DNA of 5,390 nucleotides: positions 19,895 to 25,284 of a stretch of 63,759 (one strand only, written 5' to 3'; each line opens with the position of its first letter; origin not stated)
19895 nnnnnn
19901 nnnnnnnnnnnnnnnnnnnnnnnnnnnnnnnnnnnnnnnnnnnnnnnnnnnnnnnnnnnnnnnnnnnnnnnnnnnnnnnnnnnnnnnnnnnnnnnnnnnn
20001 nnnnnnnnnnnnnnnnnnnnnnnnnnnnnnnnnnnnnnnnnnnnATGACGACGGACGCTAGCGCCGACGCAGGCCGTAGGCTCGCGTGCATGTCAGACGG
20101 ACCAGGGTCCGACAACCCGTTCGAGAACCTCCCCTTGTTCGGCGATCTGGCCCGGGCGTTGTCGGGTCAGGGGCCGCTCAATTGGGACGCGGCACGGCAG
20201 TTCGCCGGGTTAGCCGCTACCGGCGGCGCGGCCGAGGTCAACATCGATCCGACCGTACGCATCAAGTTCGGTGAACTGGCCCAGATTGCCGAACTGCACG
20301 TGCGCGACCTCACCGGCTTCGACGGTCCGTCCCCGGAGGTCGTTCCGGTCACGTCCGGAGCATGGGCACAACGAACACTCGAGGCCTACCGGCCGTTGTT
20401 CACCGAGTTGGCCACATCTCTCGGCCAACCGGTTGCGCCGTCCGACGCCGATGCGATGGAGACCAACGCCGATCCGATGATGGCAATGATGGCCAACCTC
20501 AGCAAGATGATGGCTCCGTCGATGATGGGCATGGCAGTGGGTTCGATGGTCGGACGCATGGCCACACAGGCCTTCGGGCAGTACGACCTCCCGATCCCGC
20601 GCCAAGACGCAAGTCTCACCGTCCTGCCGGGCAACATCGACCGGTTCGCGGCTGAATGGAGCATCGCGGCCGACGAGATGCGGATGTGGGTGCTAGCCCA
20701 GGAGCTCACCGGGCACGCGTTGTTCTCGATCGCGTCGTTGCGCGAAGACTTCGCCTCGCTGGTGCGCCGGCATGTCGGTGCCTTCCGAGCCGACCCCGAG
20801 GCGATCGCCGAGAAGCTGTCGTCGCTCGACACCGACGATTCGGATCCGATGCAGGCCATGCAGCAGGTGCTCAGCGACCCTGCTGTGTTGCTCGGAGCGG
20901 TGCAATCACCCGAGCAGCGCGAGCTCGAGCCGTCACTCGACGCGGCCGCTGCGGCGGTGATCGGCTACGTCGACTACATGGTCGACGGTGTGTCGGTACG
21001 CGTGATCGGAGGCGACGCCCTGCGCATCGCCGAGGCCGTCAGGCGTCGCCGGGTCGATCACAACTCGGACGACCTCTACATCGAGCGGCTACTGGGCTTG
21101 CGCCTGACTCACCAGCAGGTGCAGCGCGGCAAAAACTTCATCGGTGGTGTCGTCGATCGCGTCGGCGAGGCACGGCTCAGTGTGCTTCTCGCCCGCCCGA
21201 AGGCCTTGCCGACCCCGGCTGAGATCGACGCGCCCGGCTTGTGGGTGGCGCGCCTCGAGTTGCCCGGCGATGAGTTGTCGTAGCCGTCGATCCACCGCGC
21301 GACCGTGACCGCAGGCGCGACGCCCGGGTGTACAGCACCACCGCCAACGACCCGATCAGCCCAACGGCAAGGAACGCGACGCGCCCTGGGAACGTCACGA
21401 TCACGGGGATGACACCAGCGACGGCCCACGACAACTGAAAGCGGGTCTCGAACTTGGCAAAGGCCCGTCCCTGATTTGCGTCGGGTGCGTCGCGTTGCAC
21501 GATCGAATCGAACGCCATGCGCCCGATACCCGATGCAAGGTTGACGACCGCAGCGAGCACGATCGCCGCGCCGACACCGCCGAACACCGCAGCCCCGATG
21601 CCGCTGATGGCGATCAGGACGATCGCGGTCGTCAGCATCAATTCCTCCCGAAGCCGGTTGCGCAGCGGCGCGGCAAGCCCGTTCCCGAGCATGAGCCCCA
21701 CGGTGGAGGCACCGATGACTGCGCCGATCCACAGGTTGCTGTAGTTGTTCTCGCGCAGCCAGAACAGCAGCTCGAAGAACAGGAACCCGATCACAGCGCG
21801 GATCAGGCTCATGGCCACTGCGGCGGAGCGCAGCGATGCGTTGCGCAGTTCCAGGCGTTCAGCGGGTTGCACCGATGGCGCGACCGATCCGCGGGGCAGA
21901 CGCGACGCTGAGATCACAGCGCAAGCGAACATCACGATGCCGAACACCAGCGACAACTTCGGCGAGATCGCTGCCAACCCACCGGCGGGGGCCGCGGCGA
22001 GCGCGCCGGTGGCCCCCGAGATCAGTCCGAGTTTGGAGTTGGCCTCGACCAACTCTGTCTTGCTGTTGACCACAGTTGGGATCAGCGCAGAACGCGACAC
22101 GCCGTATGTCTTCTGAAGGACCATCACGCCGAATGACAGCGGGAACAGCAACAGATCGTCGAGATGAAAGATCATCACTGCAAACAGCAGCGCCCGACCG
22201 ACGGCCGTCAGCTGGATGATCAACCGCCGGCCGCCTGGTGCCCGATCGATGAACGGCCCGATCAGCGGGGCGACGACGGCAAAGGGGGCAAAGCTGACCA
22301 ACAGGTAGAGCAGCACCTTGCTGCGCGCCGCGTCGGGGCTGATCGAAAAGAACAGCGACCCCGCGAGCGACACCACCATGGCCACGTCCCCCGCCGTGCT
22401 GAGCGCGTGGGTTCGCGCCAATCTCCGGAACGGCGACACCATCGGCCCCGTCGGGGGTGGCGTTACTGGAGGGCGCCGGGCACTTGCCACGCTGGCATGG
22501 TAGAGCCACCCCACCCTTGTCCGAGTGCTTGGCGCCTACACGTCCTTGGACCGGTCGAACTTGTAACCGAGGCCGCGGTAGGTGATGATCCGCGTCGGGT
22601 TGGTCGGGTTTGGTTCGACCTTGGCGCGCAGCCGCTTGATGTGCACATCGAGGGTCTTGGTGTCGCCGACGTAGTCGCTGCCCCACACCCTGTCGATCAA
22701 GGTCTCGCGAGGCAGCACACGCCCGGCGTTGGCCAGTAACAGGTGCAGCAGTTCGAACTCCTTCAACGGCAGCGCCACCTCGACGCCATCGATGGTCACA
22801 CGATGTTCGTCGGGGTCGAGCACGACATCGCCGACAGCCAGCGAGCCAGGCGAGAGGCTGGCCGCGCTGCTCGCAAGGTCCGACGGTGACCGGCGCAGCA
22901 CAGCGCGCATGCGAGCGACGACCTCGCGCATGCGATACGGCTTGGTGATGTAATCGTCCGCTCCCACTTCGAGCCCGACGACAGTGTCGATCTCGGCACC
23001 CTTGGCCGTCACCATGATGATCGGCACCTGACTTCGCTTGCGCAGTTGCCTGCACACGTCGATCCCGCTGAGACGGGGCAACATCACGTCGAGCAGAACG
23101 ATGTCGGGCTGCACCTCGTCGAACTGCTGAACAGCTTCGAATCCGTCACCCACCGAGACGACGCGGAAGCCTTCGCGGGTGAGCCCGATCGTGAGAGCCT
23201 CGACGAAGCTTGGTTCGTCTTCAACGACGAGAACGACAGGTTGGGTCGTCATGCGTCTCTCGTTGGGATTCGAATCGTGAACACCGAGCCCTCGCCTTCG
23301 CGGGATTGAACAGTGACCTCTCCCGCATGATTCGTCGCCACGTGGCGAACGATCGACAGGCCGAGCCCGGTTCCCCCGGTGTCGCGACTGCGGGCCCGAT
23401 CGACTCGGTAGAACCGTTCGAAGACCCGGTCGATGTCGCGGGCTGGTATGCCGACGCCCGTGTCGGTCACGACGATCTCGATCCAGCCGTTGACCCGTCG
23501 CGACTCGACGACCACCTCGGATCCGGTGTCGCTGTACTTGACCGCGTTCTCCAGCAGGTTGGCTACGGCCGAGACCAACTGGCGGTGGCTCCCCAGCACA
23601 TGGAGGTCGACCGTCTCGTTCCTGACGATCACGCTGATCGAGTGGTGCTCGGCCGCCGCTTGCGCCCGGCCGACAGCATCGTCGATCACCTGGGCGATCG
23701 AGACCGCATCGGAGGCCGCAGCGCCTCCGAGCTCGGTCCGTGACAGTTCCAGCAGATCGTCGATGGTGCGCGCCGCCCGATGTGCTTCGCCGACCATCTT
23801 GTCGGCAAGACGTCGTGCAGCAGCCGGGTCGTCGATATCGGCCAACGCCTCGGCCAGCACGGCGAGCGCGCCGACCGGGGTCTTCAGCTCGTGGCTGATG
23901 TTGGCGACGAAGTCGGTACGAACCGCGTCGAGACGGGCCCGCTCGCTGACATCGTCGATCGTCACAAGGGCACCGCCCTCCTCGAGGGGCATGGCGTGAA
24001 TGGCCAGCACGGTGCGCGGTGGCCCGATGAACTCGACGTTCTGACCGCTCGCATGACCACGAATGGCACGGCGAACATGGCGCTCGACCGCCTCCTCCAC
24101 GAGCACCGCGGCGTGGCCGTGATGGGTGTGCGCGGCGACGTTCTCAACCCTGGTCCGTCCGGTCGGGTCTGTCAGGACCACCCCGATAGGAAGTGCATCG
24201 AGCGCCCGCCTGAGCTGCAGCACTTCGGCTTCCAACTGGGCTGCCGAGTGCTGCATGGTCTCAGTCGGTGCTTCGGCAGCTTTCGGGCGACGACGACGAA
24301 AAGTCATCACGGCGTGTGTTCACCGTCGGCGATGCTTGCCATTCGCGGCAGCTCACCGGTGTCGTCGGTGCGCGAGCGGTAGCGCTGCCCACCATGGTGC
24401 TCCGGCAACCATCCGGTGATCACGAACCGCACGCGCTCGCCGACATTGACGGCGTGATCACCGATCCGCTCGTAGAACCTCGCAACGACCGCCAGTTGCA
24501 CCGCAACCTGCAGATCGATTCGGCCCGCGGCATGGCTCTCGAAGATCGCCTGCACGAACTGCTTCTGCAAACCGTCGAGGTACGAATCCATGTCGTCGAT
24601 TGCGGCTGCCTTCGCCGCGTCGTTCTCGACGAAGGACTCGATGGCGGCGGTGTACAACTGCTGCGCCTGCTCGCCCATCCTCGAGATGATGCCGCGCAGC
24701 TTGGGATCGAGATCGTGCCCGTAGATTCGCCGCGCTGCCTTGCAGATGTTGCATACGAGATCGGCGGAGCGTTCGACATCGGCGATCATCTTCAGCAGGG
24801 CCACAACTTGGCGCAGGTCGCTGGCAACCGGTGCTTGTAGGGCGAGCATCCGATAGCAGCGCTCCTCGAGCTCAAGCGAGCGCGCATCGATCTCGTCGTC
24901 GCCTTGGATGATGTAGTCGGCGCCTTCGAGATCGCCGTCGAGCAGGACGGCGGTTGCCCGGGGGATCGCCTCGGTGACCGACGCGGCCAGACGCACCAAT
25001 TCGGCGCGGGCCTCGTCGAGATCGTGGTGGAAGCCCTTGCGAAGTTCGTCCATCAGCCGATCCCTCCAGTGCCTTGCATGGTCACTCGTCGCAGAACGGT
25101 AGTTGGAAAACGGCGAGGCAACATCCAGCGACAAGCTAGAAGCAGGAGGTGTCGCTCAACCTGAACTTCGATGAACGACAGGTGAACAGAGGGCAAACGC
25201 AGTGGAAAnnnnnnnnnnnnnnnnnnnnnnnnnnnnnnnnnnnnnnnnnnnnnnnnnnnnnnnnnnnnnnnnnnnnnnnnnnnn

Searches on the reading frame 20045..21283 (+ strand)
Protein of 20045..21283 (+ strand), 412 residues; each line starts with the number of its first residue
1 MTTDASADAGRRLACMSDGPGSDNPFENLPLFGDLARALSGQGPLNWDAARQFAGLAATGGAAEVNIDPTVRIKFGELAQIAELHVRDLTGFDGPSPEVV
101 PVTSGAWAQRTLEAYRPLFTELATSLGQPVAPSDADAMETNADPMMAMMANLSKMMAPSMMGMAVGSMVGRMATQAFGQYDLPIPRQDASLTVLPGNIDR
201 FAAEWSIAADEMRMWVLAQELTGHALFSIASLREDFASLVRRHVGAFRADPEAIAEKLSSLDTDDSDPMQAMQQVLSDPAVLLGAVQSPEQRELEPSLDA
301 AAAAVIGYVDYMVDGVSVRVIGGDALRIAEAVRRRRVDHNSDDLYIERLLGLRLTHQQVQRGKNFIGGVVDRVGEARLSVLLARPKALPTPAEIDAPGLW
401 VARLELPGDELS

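Call 10: search_protein_families(library=pfam, proteins=[window:20045-21283:+], max_evalue=0.001)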
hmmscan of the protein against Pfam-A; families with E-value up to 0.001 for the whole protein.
window:20045-21283:+ (412 aa): 1 family
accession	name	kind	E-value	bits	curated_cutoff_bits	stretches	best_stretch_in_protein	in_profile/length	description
PF10103.15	Zincin_2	-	2.1e-58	198.7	25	1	46-401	2-344/344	Zincin-like metallopeptidase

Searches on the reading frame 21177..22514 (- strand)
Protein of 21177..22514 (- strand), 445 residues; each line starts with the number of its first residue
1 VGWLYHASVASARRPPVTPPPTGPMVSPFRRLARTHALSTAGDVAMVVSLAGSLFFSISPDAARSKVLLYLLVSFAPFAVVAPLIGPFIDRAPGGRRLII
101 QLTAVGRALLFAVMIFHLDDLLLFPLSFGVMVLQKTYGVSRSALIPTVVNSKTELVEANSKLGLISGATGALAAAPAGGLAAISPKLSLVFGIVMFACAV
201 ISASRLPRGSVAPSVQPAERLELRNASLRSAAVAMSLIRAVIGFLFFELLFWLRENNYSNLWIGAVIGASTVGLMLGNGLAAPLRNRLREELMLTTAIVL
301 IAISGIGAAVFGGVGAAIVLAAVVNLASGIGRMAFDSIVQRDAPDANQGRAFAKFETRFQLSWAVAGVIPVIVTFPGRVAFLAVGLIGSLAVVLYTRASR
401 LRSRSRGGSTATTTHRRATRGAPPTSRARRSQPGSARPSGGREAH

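Call 10: search_protein_families(library=pfam, proteins=[window:21177-22514:-], max_evalue=0.001)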
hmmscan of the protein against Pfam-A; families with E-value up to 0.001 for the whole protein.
window:21177-22514:- (445 aa): 1 family
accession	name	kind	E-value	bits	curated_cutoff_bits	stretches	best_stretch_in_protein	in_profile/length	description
PF07690.21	MFS_1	-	4e-16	59.3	33.4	2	56-366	27-346/347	Major Facilitator Superfamily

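Call 49: search_protein_families(library=pfam, proteins=[window:21177-22514:-], max_evalue=0.01)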
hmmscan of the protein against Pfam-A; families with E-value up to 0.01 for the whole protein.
window:21177-22514:- (445 aa): 2 families
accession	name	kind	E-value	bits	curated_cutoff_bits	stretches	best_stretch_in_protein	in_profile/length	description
PF07690.21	MFS_1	-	4e-16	59.3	33.4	2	56-366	27-346/347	Major Facilitator Superfamily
PF11700.14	ATG22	-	0.0069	15.6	24.1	0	63-245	69-210/482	Vacuole effluxer Atg22 like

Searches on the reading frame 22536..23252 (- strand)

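Call 24: search_protein_families(library=pfam, proteins=[window:22536-23252:-], max_evalue=0.001)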
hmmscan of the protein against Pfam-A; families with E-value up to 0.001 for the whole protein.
window:22536-23252:- (238 aa): 2 families
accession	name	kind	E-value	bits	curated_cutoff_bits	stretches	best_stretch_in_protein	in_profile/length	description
PF00072.30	Response_reg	-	1.3e-29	103.1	30.2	1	7-115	1-110/111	Response regulator receiver domain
PF00486.34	Trans_reg_C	-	2.1e-27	95.4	26.2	1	158-232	3-77/77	Transcriptional regulatory protein, C terminal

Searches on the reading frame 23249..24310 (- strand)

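Call 10: search_protein_families(library=pfam, proteins=[window:23249-24310:-], max_evalue=0.001)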
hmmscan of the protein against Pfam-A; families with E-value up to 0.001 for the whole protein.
window:23249-24310:- (353 aa): 5 families
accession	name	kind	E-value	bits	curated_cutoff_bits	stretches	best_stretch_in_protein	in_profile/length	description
PF02518.31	HATPase_c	-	1.2e-29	103.4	26.4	1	242-351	3-110/111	Histidine kinase-, DNA gyrase B-, and HSP90-like ATPase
PF00512.31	HisKA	-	1.5e-14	54.2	26.9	1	131-194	2-65/66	His Kinase A (phospho-acceptor) domain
PF13589.12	HATPase_c_3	-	2.7e-05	24.7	25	1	246-320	4-79/137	Histidine kinase-, DNA gyrase B-, and HSP90-like ATPase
PF12860.13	PAS_7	-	5.7e-05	23.7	27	1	61-126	47-112/115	PAS fold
PF14501.12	HATPase_c_5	-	0.00074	19.8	22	0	244-340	5-94/102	GHKL domain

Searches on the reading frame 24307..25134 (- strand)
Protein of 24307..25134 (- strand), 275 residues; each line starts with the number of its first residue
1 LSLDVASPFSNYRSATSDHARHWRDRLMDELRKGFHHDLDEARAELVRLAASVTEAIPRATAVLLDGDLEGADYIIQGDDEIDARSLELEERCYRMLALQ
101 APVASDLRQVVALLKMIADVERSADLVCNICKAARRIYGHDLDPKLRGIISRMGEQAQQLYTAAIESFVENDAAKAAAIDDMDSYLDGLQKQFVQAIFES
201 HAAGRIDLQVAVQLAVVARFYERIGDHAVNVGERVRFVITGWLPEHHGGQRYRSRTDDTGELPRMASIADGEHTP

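Call 10: search_protein_families(library=pfam, proteins=[window:24307-25134:-], max_evalue=0.001)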
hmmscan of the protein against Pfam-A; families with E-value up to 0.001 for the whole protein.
window:24307-25134:- (275 aa): 1 family
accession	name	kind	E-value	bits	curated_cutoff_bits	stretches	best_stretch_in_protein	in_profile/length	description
PF01895.24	PhoU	-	1.8e-35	121.6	23.5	2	47-133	2-88/89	PhoU domain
